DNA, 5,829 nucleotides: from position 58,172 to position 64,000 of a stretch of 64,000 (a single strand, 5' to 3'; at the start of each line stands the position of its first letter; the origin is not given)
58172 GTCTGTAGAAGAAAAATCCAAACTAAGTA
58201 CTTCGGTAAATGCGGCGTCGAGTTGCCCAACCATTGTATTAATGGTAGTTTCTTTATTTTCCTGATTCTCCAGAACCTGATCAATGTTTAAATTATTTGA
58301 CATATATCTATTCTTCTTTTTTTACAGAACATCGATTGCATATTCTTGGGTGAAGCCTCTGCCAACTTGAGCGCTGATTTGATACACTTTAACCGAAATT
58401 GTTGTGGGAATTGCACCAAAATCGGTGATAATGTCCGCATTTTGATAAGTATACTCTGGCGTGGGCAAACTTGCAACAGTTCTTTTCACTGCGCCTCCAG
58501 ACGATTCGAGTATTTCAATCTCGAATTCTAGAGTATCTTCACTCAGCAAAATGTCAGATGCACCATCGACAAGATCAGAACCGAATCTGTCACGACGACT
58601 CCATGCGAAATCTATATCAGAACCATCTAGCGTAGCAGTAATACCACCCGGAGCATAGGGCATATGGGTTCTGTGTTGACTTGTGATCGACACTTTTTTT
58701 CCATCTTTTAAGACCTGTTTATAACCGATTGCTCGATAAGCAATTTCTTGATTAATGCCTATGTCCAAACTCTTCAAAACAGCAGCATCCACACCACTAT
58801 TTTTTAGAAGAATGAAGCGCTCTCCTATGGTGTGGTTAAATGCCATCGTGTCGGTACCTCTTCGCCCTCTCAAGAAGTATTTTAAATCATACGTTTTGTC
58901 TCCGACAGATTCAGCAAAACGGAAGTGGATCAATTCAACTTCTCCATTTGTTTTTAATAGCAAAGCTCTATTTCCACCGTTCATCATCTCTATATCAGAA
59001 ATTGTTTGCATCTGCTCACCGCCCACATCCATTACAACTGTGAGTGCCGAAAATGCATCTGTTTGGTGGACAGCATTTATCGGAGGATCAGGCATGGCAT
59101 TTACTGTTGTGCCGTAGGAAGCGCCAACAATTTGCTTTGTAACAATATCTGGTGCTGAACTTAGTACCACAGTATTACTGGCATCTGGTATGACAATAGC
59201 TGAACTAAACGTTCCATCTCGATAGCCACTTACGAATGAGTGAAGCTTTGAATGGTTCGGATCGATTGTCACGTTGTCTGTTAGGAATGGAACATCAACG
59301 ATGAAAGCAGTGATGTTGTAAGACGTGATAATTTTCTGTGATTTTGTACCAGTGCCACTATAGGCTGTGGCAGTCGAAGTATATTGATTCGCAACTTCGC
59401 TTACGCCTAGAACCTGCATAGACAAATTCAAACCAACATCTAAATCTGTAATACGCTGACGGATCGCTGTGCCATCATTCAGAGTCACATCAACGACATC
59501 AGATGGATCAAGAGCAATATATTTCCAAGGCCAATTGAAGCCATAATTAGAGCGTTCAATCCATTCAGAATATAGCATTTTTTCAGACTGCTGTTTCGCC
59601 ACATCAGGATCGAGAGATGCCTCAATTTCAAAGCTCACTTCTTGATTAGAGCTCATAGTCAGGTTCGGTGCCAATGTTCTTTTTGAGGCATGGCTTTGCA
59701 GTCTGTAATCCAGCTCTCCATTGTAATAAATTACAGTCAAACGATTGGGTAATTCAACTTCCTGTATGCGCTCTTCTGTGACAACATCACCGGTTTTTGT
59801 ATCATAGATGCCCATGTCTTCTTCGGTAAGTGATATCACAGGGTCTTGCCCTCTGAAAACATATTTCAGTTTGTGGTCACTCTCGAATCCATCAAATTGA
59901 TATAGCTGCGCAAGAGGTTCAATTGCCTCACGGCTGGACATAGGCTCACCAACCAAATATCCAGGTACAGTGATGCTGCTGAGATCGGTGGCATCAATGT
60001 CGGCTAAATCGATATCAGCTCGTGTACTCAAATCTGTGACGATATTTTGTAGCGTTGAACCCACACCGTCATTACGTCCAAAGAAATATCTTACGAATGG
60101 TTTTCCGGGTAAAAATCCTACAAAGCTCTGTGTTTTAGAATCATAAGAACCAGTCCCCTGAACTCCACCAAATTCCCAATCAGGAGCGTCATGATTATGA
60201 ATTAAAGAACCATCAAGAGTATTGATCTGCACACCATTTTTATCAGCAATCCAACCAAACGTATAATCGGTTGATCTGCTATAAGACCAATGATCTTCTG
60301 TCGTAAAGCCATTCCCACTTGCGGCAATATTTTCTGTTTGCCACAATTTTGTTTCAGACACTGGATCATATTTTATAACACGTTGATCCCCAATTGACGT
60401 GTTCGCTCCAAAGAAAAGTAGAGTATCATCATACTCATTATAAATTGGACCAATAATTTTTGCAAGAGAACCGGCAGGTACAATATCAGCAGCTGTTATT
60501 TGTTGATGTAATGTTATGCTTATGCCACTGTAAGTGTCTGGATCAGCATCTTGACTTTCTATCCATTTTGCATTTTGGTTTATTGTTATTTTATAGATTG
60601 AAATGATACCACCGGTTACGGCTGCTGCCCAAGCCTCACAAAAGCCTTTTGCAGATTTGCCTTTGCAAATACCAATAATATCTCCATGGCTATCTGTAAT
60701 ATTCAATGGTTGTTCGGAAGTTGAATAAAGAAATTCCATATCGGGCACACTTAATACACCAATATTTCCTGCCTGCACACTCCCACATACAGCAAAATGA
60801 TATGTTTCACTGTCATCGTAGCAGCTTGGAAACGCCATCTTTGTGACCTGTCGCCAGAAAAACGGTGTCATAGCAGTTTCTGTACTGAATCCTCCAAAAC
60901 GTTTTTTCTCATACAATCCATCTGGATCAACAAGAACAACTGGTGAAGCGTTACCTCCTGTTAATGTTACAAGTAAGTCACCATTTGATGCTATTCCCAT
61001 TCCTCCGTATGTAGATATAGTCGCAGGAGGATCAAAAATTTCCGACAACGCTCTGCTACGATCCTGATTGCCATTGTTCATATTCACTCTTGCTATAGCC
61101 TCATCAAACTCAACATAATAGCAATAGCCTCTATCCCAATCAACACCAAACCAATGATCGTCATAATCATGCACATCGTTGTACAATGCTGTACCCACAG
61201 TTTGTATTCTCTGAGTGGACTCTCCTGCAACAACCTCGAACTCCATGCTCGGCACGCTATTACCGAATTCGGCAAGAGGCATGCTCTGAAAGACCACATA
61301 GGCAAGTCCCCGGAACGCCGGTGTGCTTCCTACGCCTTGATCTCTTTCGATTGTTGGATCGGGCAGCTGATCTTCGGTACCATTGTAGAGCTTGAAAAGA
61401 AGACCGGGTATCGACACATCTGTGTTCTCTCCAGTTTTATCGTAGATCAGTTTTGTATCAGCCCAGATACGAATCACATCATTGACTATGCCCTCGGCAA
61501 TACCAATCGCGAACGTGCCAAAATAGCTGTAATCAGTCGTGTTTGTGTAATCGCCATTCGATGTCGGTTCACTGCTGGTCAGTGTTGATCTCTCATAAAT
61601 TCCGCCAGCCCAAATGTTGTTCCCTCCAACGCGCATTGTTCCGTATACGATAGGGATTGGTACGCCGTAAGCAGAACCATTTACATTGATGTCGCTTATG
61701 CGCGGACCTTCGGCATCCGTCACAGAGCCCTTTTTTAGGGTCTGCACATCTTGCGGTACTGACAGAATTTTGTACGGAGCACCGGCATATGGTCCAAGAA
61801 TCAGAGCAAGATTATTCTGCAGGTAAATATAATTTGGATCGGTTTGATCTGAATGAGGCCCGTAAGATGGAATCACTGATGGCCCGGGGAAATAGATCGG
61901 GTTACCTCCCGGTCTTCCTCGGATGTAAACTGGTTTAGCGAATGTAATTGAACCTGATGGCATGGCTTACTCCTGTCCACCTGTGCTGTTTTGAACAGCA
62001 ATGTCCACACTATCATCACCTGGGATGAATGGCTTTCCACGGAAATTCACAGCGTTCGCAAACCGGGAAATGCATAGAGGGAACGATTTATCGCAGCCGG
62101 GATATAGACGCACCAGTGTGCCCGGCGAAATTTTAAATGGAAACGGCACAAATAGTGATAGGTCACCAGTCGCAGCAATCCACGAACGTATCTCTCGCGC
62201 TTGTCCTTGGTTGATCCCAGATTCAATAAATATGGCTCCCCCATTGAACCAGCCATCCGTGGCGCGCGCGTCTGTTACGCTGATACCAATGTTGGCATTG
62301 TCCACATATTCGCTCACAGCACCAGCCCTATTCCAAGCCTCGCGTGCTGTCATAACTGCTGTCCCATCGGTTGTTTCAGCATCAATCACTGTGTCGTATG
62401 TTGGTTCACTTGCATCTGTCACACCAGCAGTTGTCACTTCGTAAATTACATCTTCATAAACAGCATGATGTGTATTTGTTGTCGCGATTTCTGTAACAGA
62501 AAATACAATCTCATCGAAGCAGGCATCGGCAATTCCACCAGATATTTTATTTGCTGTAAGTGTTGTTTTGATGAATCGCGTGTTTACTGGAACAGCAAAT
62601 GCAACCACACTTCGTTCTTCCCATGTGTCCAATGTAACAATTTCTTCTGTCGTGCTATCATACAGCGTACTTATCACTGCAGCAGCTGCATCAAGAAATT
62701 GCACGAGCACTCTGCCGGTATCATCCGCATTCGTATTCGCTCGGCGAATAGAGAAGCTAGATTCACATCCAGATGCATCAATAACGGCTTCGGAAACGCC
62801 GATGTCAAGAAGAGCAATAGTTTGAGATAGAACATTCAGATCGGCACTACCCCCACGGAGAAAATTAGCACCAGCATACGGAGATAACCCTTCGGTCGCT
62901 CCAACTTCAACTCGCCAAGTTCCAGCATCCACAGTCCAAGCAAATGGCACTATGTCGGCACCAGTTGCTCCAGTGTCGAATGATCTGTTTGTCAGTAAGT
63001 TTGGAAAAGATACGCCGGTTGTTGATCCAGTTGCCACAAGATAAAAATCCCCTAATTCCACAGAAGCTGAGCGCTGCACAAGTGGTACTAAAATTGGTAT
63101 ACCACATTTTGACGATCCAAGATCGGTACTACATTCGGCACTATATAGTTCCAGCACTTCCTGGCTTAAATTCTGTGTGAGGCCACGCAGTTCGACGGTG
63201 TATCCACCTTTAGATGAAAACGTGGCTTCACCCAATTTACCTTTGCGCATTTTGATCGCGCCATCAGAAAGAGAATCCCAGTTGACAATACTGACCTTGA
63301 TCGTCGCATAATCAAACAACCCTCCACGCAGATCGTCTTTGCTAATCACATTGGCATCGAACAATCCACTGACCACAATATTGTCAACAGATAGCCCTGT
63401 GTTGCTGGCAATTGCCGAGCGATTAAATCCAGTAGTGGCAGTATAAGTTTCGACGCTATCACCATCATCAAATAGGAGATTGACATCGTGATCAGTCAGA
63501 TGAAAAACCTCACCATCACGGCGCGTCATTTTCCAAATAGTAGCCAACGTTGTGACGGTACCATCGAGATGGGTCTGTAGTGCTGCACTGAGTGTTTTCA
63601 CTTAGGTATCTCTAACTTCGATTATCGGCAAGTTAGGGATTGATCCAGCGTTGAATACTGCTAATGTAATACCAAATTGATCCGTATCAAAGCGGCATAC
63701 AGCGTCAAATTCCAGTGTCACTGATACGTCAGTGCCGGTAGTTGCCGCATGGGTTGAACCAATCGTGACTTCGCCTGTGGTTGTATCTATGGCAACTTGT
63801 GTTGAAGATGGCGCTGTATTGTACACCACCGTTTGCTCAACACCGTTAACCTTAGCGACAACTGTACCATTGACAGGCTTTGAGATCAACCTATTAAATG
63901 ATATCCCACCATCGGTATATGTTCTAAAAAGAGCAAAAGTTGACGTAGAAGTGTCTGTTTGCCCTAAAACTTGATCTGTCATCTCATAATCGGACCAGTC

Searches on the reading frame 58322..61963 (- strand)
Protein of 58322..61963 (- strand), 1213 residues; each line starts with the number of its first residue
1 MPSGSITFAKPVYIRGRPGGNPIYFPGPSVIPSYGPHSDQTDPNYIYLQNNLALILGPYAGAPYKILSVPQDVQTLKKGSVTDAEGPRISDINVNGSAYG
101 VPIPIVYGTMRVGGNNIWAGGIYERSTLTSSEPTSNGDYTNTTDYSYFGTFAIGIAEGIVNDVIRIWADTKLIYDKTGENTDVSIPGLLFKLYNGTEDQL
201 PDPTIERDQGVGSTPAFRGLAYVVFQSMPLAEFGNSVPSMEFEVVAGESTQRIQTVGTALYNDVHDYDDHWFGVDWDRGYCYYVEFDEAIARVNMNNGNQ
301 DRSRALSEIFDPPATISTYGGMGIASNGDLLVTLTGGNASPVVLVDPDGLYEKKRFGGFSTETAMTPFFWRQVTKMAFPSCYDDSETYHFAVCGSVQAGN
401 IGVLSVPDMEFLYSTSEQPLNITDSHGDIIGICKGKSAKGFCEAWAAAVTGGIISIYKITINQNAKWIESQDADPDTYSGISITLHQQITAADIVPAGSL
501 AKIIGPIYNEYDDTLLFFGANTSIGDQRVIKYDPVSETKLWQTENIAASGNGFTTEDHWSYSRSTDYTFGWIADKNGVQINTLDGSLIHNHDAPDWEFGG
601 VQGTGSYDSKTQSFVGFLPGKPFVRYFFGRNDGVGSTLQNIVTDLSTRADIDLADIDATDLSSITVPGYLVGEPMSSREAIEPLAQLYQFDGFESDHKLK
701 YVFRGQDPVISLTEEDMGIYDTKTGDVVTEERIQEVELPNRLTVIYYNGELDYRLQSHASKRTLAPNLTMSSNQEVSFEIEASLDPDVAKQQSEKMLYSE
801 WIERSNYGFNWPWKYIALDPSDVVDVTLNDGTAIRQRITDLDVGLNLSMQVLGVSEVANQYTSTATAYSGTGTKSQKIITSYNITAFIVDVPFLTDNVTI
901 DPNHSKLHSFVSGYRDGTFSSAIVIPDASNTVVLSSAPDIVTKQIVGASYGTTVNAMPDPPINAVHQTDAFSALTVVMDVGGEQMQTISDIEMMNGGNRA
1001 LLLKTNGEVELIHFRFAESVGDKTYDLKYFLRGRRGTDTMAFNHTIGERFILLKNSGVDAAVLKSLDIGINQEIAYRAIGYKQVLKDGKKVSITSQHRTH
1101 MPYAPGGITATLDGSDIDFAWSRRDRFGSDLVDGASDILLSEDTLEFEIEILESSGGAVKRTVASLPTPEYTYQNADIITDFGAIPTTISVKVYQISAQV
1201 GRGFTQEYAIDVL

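Call 63: search_protein_families(library=pfam, proteins=[window:58322-61963:-], max_evalue=0.01)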
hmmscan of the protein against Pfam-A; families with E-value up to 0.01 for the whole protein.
window:58322-61963:- (1213 aa): 2 families
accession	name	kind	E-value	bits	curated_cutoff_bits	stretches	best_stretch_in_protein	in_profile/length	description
PF13550.12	Phage-tail_3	-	8.1e-27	94.5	23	1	673-839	2-160/164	Putative phage tail protein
PF23666.2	Rcc01698_C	-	7.8e-18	65.1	27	1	948-1051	1-98/98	Rcc01698-like, C-terminal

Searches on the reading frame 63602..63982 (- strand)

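Call 63: search_protein_families(library=pfam, proteins=[window:63602-63982:-], max_evalue=0.01)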
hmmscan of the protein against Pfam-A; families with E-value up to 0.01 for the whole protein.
window:63602-63982:- (126 aa): 1 family
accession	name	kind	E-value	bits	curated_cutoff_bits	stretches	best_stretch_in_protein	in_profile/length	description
PF09343.15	DUF2460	-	2.2e-26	93.1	30.4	1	2-124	93-205/205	Conserved hypothetical protein 2217 (DUF2460)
